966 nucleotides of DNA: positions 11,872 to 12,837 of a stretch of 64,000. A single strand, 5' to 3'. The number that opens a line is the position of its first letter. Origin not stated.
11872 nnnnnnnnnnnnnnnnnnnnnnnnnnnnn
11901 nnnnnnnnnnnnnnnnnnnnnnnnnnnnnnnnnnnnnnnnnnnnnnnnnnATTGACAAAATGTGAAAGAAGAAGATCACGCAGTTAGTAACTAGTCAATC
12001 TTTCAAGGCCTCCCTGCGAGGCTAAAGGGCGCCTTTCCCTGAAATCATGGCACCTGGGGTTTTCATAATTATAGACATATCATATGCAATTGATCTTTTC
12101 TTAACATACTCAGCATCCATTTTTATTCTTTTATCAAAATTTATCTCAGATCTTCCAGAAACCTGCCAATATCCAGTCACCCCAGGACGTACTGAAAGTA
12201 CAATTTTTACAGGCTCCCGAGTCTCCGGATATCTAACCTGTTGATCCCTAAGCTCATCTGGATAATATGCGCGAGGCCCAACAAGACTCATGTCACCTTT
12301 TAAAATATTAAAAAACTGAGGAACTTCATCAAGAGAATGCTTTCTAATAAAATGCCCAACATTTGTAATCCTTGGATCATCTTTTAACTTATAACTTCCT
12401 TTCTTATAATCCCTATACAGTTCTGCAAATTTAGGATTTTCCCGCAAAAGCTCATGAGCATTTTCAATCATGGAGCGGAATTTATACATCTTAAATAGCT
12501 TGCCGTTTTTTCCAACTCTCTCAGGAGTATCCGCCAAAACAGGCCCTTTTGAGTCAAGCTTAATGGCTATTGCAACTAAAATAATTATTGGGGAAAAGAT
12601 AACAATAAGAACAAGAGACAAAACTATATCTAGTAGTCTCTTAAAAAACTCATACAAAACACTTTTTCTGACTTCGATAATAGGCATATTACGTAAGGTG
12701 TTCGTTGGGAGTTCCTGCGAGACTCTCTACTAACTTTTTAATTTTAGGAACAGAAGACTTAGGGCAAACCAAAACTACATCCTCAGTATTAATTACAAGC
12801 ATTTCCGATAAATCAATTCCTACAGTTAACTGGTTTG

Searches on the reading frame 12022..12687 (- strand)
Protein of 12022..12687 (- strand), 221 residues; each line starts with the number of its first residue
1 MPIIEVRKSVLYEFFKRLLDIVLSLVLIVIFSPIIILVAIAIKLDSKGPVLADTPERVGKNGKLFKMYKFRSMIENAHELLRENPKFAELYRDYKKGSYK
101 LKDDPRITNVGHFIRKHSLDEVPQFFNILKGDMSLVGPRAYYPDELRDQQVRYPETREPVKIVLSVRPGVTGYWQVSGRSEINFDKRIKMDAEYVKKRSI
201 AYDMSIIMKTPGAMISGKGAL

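Call 12: search_protein_families(library=pfam, proteins=[window:12022-12687:-], max_evalue=0.001)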
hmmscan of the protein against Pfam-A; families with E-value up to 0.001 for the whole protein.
window:12022-12687:- (221 aa): 1 family
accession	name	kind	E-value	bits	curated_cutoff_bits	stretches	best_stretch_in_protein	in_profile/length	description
PF02397.22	Bac_transf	-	3.3e-63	212.9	27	1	16-215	1-178/179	Bacterial sugar transferase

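Call 60: search_protein_families(library=ncbifam, proteins=[window:12022-12687:-], max_evalue=0.000001)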
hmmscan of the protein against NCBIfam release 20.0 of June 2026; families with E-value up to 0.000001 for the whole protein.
window:12022-12687:- (221 aa): 10 families
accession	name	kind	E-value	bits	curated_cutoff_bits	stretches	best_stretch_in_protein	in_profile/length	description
TIGR03025.1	EPS_sugtrans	subfamily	3.4e-76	257.3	295.55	1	10-220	252-444/445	exopolysaccharide biosynthesis polyprenyl glycosylphosphotransferase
TIGR03022.1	WbaP_sugtrans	subfamily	1.1e-73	249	403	1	13-220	256-455/456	undecaprenyl-phosphate galactose phosphotransferase WbaP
NF052601.1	undeca_RfbP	equivalog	8.1e-66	221.8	330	1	8-216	37-237/244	undecaprenyl-phosphate galactose phosphotransferase family protein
TIGR03023.1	WcaJ_sugtrans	equivalog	4.5e-63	214.1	410.75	1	1-220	245-452/453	undecaprenyl-phosphate glucose phosphotransferase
NF041877.1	EPS_EpsZ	equivalog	2.2e-57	194.7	800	1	15-220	265-458/459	exopolysaccharide biosynthesis polyisoprenyl-phosphate hexose-1-phosphate transferase EpsZ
NF011751.0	PRK15204.1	equivalog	1.5e-52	178.8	907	1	13-220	277-475/476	undecaprenyl-phosphate galactose phosphotransferase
TIGR03013.1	EpsB_2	subfamily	4.2e-44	151.3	393.35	1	8-220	247-442/443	TIGR03013 family XrtA/PEP-CTERM system glycosyltransferase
NF007518.0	PRK10124.1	equivalog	2e-37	129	684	1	3-210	261-453/464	undecaprenyl-phosphate glucose phosphotransferase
NF050817.1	PolSacchBiosHfsE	equivalog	3.3e-32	111.8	750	1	14-210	270-455/467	polysaccharide biosynthesis protein HfsE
NF045514.1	glycotran_HepC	equivalog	2.6e-27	95.6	140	1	9-140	110-211/220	heterocyst development glycosyltransferase HepC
